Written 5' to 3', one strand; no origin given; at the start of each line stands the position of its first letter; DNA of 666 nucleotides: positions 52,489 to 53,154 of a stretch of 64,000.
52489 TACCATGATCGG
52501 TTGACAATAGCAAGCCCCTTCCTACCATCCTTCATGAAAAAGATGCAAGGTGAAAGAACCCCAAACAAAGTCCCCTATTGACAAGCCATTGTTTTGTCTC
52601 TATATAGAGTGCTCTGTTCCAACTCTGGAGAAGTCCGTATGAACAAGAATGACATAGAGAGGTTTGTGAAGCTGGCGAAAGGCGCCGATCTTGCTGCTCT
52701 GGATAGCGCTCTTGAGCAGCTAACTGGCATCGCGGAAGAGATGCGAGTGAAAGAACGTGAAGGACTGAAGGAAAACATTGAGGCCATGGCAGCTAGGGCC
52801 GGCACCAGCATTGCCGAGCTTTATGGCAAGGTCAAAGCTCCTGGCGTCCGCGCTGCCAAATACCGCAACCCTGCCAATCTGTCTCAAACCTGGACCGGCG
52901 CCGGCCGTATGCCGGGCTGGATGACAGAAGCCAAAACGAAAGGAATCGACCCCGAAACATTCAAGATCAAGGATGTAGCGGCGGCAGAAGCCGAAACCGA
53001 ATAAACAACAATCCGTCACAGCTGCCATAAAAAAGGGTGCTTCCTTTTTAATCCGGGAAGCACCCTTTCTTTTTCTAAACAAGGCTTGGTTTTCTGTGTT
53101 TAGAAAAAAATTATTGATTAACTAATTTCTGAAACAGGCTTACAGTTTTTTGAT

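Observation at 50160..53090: GC-rich accessory island carrying an H-NS-like silencer and a DUF2786-like gene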

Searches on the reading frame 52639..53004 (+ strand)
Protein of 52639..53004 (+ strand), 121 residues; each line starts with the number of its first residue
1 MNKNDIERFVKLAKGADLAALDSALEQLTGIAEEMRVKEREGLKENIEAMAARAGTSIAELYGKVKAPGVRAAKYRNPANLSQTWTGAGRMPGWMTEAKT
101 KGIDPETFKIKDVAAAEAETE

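Call 7: search_protein_families(library=pfam, proteins=[window:52639-53001:+], max_evalue=0.1)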
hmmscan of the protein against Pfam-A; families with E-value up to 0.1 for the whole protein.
window:52639-53001:+ (121 aa): 3 families
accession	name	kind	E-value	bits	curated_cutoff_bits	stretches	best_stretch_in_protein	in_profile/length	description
PF00816.26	Histone_HNS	-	1.4e-13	50.8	25.6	1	73-110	1-38/38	H-NS histone C-terminal domain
PF22470.1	Histone_HNS_N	-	0.0061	16.9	24.5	1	6-48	11-53/79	H-NS histone-like proteins, N-terminal domain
PF07820.17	TraC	-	0.055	14.3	27.7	1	5-56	25-76/88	TraC-like protein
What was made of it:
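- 52639..53004 (+): H-NS family protein gene, 121 aa. It has an N-terminal helical region (residues 3-62) and a C-terminal H-NS DNA-binding domain (residues 73-110) with the motif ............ Pfam PF00816 50.8 bits against a cutoff of 25.6 (call 7).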

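Call 8: search_protein_families(library=phrogs, proteins=[window:52639-53001:+], max_evalue=0.1)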
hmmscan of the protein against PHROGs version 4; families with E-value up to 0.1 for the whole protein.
window:52639-53001:+ (121 aa): 3 families
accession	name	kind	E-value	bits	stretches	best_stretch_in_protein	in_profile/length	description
phrog_10171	-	unknown function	3.6e-11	44.6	1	5-101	10-123/129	-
phrog_15061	-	unknown function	0.041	15.6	1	37-74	2-39/152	-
phrog_30432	-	unknown function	0.096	13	0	1-30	1-30/272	-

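Call 12: search_dna_similar(query=window:52639-53001:+, collection=phages, mode=protein, max_rows=40, max_evalue=0.001)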
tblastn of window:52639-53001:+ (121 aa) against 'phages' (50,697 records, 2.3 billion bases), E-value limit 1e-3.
Records with a match: 2; places in all: 2; records where one place covers at least 80% of the query: 0.
Best place of each record, by identity: <60% 2.
By first word of the organism name: Phaeobacter 1; Dolichospermum 1.
By host as written in the record: Phaeobacter inhibens DSM 17395 1; Dolichospermum flos-aquae 1.
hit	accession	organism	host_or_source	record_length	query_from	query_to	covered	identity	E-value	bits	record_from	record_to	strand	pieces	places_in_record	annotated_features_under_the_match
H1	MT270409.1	Phaeobacter phage MD18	Phaeobacter inhibens DSM 17395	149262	31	110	66%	31.3%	5e-4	44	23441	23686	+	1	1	none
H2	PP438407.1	Dolichospermum phage Dfl-JY14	Dolichospermum flos-aquae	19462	74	110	31%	45.9%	8e-4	43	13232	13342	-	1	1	hypothetical protein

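Call 14: find_homologous_proteins(query=window:52639-53001:+)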
Query window:52639-53001:+ (121 aa): 2 proteins with E <= 0.001 among 94 candidates.
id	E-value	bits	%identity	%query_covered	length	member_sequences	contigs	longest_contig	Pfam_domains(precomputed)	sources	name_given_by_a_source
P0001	2.6e-63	229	93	99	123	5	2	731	PF00816.28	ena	-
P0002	1.7e-61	223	98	91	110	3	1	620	PF00816.28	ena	-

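Call 16: search_solved_structures(query=window:52639-53001:+, max_evalue=1, show_alignments=4)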
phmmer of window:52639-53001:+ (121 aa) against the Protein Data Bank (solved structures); distinct sequences matched with E-value up to 1: 4.
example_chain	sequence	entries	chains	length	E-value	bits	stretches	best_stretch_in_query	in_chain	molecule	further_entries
2lev_A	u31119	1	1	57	1.2e-05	29.1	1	72-113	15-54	Ler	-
2l92_A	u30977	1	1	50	0.0061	20.3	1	73-105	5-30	Histone family protein nucleoid-structuring protein H-NS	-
2l93_A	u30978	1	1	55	0.33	14.8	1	72-113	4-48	DNA-binding protein H-NS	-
2lrx_A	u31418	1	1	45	0.56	14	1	71-108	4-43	DNA-binding protein stpA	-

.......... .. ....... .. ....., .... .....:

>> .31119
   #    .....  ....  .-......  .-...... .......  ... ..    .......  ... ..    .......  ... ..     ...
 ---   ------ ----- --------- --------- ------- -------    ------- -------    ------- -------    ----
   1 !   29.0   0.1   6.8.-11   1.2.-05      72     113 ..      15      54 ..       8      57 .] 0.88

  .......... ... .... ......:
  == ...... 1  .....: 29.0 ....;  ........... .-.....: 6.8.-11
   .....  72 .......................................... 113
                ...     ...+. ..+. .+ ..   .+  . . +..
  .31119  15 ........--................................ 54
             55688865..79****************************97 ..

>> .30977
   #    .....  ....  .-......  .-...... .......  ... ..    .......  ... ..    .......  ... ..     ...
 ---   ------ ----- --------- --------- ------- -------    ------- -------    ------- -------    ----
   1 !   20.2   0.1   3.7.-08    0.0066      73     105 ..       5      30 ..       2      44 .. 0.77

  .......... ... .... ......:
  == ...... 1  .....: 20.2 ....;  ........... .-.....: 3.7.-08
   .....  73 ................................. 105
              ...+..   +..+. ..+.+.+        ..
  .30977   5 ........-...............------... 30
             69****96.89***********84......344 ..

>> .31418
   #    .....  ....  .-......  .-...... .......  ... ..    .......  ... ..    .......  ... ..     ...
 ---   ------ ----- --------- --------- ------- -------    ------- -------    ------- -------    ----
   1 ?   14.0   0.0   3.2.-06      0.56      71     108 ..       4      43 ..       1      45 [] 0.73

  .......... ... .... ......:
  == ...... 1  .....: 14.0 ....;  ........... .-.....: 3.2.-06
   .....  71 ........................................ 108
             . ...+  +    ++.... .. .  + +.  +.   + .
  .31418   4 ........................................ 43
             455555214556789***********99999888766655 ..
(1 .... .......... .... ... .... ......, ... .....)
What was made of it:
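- On H-NS family (Pfam Histone_HNS, PF00816): Ler has Val at that place (call 16).
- Closest known: Ler. Same: It gives the best sequence match among solved structures, and it also lacks Gln/Arg at the first loop position (VGR against AGR) (call 16).
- The best solved-structure sequence match is Ler, an anti-silencer (call 16). The best PDB sequence match is the Ler C-terminal domain (E 1.2e-5, 29 bits, against 14.8 bits for Salmonella H-NS; call 16). The loop reads A-G-R, with neither Gln nor Arg at the first position, as in Ler's V-G-R (call 16).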

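Call 17: find_related_loci(query=window:52639-53001:+, collection=viral_contigs, flank=10000)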
Query window:52639-53001:+ (121 aa) in viral_contigs; peptide patterns used: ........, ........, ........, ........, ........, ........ (x = any residue, [..] = any of these).
12 stretches matched a pattern; 4 encode a relative of the query (tblastn E <= 1e-3); 4 distinct loci.
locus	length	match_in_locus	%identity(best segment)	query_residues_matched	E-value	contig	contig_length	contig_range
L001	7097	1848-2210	100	1-121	3e-78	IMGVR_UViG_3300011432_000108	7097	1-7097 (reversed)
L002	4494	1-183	100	61-121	2e-38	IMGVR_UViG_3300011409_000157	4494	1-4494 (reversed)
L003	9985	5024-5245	37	17-116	3e-11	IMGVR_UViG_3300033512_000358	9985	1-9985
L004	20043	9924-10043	52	64-105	6e-11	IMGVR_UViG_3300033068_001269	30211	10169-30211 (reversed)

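Call 23: search_protein_representatives(protein=window:52639-53001:+)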
Query: 121 residues. Proteins with E-value up to 0.001 (for the whole library): 1390; up to 1e-10: 21; up to 1e-30: 1. The best 150 are listed.
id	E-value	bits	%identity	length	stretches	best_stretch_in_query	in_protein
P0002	5.5e-62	223.3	99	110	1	13-121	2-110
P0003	1.5e-23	99.5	39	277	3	54-114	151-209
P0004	2.4e-17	79.6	39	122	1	1-107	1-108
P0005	1.1e-15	74.3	43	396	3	69-117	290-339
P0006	1.3e-14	70.8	38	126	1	1-118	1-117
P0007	1.7e-14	70.5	39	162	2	23-111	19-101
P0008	3.0e-13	66.4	49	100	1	36-109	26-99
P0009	3.2e-13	66.3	39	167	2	33-112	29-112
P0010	1.2e-12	64.5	43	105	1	24-110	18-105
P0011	1.2e-12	64.5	47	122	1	1-109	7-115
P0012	2.9e-12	63.3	49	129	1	16-104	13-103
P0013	5.6e-12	62.3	44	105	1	18-112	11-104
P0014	6.3e-12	62.2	47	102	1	33-110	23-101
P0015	1.7e-11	60.8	46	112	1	18-101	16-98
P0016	2.4e-11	60.3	38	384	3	61-110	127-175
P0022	1.0e-10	58.2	35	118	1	1-117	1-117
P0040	1.1e-09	55.0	38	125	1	2-121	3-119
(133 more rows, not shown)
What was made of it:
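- On Recently acquired genomic island: The nearest proteins outside this phage's own population are at most 49% identical in a library of 1.84 billion proteins (call 23).
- The whole-library HMMER search found 1390 relatives at E <= 0.001 (call 23).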

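Call 32: find_encoding_contigs(protein=window:52639-53004:+, flank=10000)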
Protein window:52639-53004:+ (121 aa): 19 contigs read that carry it; 6 places shown.
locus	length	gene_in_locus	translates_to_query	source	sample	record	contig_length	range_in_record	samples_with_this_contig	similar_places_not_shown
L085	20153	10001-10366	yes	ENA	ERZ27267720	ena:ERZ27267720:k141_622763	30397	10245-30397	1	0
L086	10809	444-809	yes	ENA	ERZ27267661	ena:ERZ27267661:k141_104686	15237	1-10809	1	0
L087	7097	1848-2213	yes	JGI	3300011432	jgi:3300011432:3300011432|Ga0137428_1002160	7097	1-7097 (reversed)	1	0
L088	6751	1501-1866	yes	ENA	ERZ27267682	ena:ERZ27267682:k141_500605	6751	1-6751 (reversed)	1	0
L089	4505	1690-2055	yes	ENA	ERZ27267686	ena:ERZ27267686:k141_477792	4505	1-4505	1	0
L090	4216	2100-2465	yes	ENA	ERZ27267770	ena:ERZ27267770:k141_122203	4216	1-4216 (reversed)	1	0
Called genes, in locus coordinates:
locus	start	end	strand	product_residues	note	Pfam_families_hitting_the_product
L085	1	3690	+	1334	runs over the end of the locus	-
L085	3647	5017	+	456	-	-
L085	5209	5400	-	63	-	-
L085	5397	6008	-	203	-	-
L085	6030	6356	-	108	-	-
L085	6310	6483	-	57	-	-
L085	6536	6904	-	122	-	-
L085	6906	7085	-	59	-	-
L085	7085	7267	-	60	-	-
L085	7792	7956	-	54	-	-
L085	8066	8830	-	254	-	PF10979:DUF2786, PF23771:DUF7168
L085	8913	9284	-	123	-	-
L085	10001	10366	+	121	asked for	PF00816:Histone_HNS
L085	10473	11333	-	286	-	PF08804:gp32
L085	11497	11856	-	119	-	-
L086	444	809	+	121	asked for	PF00816:Histone_HNS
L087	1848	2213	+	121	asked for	PF00816:Histone_HNS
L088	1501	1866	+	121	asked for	PF00816:Histone_HNS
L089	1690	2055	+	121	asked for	PF00816:Histone_HNS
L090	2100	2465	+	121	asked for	PF00816:Histone_HNS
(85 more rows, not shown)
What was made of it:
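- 52639..53004 (+): The identical protein occurs on 19 metagenome contigs (call 32).
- The same phage with the same block was found on 19 contigs (call 32). All 19 contigs of this phage carry the gene (call 32).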

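Call 34: list_cluster_members(proteins=[P0003, P0004, P0005, P0006, P0007, P0008, P0009, P0010, P0011, P0012])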
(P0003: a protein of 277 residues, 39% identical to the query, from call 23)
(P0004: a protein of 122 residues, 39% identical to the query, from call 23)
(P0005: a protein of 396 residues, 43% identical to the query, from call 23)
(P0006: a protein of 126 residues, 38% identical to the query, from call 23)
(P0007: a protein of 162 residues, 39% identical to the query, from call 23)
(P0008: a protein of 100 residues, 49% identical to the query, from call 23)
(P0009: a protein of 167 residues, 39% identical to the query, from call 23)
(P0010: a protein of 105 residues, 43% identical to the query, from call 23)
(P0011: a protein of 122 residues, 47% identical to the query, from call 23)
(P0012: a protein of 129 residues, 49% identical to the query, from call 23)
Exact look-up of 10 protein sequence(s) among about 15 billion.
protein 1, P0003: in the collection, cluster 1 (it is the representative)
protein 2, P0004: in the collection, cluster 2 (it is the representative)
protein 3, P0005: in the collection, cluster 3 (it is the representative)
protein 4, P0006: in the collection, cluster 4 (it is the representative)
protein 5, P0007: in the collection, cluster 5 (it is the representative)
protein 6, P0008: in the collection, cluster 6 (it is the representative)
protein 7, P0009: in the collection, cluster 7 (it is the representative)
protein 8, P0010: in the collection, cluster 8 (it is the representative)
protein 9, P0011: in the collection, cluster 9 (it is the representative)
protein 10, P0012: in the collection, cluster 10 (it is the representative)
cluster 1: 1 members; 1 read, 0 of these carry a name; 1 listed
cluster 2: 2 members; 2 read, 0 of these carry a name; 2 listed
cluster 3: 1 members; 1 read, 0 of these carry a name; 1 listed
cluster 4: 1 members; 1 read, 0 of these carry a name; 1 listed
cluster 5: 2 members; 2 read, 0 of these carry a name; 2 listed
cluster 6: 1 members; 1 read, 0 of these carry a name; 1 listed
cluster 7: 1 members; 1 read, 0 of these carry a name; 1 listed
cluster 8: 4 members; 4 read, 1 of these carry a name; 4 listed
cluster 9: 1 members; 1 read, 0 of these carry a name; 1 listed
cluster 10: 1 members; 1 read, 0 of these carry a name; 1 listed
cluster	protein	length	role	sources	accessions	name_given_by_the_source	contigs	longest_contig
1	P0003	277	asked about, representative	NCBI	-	-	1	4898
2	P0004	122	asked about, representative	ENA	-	-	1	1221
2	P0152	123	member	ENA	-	-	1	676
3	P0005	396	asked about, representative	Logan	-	-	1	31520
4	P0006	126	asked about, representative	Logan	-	-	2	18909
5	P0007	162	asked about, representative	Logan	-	-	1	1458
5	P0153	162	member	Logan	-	-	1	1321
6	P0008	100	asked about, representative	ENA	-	-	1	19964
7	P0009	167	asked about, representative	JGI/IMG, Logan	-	-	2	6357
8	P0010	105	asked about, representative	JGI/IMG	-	-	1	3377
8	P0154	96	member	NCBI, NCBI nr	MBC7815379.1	MAG: H-NS histone family protein [Planctomycetaceae bacterium] | H-NS histone family protein [Planctomycetaceae bacterium]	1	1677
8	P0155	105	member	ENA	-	-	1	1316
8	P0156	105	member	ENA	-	-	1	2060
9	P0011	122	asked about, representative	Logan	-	-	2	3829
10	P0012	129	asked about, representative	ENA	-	-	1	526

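Call 37: find_related_loci(query=A2, collection=genome_contigs, flank=3000)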
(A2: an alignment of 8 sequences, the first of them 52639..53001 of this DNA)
Query A2 (121 aa) in genome_contigs; peptide patterns used: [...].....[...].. (x = any residue, [..] = any of these).
600 stretches matched a pattern (row limit reached: there are more); 544 encode a relative of the query (tblastn E <= 1e-3); the best 80 are kept; 80 distinct loci.
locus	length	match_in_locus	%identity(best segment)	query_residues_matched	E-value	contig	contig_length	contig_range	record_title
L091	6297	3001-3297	46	9-110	2e-19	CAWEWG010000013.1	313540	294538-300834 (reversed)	MAG: uncultured Alphaproteobacteria bacterium isolate MFD09212.bin.1.142 genome assembly, contig: contig_66666, whole ge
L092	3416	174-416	50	33-115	1e-18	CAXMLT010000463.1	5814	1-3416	MAG TPA_asm: uncultured Hyphomicrobium sp. isolate SRR1572169_binner23_Refined_36 genome assembly, contig: ERZ16270753.1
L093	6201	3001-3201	52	44-110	2e-17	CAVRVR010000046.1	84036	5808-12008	MAG: uncultured Alphaproteobacteria bacterium isolate MFD02242.bin.2.75 genome assembly, contig: contig_88115, whole gen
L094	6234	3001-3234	46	34-110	2e-17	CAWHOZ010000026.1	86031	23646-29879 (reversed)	MAG: uncultured Alphaproteobacteria bacterium isolate MFD09212.bin.2.173 genome assembly, contig: contig_87997, whole ge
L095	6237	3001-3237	47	39-110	4e-17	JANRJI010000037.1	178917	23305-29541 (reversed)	MAG: Hyphomicrobiaceae bacterium isolate bins.469 k141_2443957, whole genome shotgun sequence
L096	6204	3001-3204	44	43-110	6e-17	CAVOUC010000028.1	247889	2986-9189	MAG: uncultured Alphaproteobacteria bacterium isolate MFD10007.bin.1.19 genome assembly, contig: contig_6801, whole geno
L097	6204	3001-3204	44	43-110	6e-17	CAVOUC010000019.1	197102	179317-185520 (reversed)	MAG: uncultured Alphaproteobacteria bacterium isolate MFD10007.bin.1.19 genome assembly, contig: contig_31897, whole gen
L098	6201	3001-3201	48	44-110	9e-17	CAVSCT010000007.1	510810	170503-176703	MAG: uncultured Alphaproteobacteria bacterium isolate MFD02134.bin.2.121 genome assembly, contig: contig_28495, whole ge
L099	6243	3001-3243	48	33-108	8e-17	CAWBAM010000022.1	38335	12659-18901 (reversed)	MAG: uncultured proteobacterium isolate MFD08691.bin.2.26 genome assembly, contig: contig_172165, whole genome shotgun s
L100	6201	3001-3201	48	44-110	2e-16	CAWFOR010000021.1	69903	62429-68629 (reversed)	MAG: uncultured Alphaproteobacteria bacterium isolate MFD05942.bin.1.432 genome assembly, contig: contig_63962, whole ge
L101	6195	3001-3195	49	44-108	4e-16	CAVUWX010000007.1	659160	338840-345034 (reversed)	MAG: uncultured Alphaproteobacteria bacterium isolate MFD00991.bin.1.2 genome assembly, contig: contig_23736, whole geno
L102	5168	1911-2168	42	26-110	6e-16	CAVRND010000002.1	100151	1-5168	MAG: uncultured Alphaproteobacteria bacterium isolate MFD04935.bin.2.152 genome assembly, contig: contig_11748, whole ge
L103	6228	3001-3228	43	39-110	1e-15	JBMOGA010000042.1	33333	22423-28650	MAG: Hyphomicrobiaceae bacterium isolate Deming_bin.275 contig2705, whole genome shotgun sequence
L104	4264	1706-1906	46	44-110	9e-16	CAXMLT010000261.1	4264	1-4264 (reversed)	MAG TPA_asm: uncultured Hyphomicrobium sp. isolate SRR1572169_binner23_Refined_36 genome assembly, contig: ERZ16270753.6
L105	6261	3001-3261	43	24-110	2e-15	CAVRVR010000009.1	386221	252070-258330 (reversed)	MAG: uncultured Alphaproteobacteria bacterium isolate MFD02242.bin.2.75 genome assembly, contig: contig_22513, whole gen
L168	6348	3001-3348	34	14-113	6e-12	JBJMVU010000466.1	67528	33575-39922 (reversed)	MAG: Massilia sp. isolate H1_16_all_fractions_conc_50_67_10 k255_6269322, whole genome shotgun sequence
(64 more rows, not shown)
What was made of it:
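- On Recently acquired genomic island: The best cellular loci are 46-53% identical over part of the length (call 37).
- The nearest cellular proteins reach about 50% identity at most (calls 23, 37).
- Tried and rejected: It was repeated with A2 (call 37).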
